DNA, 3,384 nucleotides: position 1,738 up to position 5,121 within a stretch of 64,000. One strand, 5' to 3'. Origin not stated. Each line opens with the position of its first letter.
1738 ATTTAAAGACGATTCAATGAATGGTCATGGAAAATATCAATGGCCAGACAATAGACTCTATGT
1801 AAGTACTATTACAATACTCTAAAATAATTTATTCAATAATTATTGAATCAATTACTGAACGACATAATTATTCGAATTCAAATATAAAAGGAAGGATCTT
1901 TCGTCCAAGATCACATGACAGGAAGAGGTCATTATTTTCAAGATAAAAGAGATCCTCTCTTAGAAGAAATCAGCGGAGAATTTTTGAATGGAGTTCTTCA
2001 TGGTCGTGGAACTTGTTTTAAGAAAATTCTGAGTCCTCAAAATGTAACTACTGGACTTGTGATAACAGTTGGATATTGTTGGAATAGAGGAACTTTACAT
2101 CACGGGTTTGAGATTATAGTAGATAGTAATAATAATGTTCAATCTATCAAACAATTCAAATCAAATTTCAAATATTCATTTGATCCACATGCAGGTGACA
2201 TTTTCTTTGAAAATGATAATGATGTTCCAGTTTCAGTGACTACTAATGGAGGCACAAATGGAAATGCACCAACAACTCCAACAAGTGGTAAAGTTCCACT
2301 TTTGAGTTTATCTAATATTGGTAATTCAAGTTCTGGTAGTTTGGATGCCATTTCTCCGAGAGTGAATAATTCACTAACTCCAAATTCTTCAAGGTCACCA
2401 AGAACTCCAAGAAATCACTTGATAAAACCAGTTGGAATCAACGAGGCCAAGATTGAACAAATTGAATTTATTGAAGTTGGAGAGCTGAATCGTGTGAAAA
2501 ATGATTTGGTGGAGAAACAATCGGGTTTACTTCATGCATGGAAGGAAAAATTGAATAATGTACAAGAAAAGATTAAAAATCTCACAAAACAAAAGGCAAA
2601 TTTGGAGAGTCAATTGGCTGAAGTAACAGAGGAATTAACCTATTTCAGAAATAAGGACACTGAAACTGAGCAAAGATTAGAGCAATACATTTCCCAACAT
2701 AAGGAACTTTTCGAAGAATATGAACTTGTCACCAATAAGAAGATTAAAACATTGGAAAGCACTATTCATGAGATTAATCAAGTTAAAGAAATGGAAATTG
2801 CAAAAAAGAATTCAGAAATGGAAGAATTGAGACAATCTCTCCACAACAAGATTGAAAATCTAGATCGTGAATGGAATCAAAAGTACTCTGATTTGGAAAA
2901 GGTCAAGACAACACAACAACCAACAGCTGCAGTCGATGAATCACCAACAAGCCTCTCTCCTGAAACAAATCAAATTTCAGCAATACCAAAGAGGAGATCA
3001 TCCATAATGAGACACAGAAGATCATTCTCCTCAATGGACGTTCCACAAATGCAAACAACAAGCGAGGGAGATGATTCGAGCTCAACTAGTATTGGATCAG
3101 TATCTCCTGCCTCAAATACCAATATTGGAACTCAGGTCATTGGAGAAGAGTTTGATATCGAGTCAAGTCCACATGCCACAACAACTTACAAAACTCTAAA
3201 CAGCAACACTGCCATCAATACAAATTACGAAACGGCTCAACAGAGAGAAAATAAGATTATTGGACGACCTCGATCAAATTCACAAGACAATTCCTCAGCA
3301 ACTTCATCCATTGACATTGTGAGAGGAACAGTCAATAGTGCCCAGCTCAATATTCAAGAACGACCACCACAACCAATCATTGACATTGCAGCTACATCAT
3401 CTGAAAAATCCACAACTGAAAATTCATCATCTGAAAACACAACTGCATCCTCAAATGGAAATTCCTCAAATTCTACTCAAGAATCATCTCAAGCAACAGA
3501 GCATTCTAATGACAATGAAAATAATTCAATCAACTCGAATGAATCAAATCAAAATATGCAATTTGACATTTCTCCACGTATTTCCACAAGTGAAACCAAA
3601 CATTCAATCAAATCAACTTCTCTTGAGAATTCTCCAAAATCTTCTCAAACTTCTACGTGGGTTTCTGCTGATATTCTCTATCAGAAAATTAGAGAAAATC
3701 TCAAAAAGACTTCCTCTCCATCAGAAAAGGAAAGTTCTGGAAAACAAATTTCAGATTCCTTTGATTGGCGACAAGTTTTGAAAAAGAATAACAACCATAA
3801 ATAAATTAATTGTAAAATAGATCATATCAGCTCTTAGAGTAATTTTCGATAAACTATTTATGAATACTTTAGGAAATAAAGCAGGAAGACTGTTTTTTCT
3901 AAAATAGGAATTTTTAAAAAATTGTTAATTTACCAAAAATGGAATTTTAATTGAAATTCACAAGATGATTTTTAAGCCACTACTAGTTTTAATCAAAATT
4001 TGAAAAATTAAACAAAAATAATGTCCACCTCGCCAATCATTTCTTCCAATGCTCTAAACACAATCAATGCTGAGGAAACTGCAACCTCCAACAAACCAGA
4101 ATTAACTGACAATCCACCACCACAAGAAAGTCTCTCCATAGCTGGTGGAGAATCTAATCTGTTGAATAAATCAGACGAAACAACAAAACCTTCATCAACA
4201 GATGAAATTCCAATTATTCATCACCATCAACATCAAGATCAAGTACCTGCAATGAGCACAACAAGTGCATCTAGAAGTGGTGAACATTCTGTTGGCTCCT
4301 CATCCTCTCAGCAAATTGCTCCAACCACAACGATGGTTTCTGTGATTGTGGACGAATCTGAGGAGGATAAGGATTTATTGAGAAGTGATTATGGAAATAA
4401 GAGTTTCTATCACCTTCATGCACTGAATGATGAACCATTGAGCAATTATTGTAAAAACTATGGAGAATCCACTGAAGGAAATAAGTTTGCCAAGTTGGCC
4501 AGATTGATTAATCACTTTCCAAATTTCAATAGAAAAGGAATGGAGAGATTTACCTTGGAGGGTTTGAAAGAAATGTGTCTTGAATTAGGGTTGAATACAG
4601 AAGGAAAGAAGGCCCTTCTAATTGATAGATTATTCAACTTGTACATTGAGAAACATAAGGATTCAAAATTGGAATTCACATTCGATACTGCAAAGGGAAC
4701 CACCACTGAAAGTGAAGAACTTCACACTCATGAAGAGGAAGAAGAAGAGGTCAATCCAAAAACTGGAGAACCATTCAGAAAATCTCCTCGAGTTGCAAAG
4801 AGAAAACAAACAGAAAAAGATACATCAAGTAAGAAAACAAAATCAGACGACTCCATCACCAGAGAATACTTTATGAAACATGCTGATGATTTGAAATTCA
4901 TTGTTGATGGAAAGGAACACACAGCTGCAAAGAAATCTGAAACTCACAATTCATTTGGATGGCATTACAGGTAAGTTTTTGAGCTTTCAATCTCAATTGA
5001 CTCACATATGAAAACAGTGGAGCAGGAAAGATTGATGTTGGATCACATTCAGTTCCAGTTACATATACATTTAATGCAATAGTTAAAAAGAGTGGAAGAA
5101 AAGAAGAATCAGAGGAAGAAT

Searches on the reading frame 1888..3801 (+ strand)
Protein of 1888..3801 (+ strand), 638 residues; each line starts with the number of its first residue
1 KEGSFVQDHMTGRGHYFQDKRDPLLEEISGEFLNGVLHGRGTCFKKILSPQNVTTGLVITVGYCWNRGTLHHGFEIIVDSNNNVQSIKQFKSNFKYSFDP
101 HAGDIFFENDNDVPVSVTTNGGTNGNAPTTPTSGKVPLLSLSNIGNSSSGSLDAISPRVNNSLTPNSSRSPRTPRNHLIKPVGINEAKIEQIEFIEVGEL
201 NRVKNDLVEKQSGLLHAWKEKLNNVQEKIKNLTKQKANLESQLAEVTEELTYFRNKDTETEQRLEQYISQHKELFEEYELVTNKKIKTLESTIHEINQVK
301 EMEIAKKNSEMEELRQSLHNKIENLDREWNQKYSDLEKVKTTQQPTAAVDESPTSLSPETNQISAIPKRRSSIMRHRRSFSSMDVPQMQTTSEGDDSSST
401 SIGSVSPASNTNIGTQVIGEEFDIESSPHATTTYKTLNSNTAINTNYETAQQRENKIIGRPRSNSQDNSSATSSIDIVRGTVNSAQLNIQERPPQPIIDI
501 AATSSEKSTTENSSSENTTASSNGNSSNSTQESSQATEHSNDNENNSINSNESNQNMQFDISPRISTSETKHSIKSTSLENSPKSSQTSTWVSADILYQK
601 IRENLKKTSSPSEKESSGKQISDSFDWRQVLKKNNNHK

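Call 26: search_protein_families(library=pfam, proteins=[window:1888-3801:+], max_evalue=0.001)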
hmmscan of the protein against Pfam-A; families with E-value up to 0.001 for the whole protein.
window:1888-3801:+ (638 aa): 0 families

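Call 52: list_cluster_members(proteins=[window:1915-3801:+, window:9709-11256:+, window:12853-15039:-, window:27445-30186:-, window:44657-46177:+, window:49495-52119:+, window:53467-57861:+, window:58393-59673:-, window:34694-35899:-, window:7200-8831:-])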
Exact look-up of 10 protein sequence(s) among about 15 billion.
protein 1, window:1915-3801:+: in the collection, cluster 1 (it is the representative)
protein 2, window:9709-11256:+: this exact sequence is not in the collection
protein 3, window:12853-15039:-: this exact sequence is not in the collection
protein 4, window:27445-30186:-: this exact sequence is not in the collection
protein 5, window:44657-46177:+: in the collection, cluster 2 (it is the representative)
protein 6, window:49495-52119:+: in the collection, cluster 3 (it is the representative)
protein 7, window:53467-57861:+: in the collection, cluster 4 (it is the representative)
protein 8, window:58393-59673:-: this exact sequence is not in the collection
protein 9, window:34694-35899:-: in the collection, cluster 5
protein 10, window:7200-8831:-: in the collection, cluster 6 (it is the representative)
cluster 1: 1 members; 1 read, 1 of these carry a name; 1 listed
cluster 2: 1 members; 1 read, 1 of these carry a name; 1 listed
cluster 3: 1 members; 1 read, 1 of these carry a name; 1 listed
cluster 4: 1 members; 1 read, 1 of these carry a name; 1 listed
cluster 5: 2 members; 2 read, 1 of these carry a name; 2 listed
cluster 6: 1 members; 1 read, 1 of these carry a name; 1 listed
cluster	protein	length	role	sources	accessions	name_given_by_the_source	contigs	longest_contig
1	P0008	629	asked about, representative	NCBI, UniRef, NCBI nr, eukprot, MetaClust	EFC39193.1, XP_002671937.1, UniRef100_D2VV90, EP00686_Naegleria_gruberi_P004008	hypothetical protein NAEGRDRAFT_81347 [Naegleria gruberi] | Uncharacterized protein n=1 Tax=Naegleria gruberi TaxID=5762 RepID=D2VV90_NAEGR | uncharacterized protein NAEGRDRAFT_81347 [Naegleria gruberi]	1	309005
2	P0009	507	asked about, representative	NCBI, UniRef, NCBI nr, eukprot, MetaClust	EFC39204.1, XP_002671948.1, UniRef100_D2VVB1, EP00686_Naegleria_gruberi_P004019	poly (ADP-ribose) glycohydrolase [Naegleria gruberi] | poly(ADP-ribose) glycohydrolase n=1 Tax=Naegleria gruberi TaxID=5762 RepID=D2VVB1_NAEGR | XP_002671948.1 poly (ADP-ribose) glycohydrolase [Naegleria gruberi strain NEG-M]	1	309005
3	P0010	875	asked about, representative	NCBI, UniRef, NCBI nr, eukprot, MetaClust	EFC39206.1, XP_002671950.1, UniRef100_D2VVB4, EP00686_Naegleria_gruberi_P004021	predicted protein [Naegleria gruberi] | Predicted protein n=1 Tax=Naegleria gruberi TaxID=5762 RepID=D2VVB4_NAEGR | uncharacterized protein NAEGRDRAFT_72956 [Naegleria gruberi]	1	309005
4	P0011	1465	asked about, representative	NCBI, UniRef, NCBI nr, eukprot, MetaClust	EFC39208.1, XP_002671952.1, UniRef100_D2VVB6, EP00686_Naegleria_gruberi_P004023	predicted protein [Naegleria gruberi] | Predicted protein n=1 Tax=Naegleria gruberi TaxID=5762 RepID=D2VVB6_NAEGR | uncharacterized protein NAEGRDRAFT_72958 [Naegleria gruberi]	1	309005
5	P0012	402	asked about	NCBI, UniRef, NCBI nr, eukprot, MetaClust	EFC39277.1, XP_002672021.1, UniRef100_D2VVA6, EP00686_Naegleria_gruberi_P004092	predicted protein [Naegleria gruberi] | Predicted protein n=1 Tax=Naegleria gruberi TaxID=5762 RepID=D2VVA6_NAEGR | uncharacterized protein NAEGRDRAFT_52539 [Naegleria gruberi]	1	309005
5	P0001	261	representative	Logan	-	-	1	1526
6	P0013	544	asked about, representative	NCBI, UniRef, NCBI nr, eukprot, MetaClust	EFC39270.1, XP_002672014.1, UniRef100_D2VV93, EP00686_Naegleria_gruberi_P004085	hypothetical protein NAEGRDRAFT_59310 [Naegleria gruberi] | Uncharacterized protein n=1 Tax=Naegleria gruberi TaxID=5762 RepID=D2VV93_NAEGR | uncharacterized protein NAEGRDRAFT_59310 [Naegleria gruberi]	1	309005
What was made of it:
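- Checked: The organism is Naegleria gruberi NEG-M, not a dictyostelid (call 52).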

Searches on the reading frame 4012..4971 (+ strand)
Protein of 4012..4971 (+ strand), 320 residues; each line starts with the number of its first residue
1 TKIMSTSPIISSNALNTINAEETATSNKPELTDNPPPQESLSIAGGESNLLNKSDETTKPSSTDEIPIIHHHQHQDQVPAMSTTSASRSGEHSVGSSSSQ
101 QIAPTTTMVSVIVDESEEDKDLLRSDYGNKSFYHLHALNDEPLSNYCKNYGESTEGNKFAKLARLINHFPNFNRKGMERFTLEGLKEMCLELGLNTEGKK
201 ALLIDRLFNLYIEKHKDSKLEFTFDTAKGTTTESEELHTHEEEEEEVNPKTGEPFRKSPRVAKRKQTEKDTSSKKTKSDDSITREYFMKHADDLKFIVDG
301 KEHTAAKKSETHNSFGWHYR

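Call 26: search_protein_families(library=pfam, proteins=[window:4012-4971:+], max_evalue=0.001)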
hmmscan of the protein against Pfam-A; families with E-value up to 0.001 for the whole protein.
window:4012-4971:+ (320 aa): 2 families
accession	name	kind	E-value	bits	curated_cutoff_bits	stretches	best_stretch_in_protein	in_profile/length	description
PF02037.33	SAP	-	1.7e-06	27.9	23.9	1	178-207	3-32/37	SAP domain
PF18953.6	SAP_new25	-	0.00016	21.7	26.3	0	183-207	11-35/51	SAP domain-containing new25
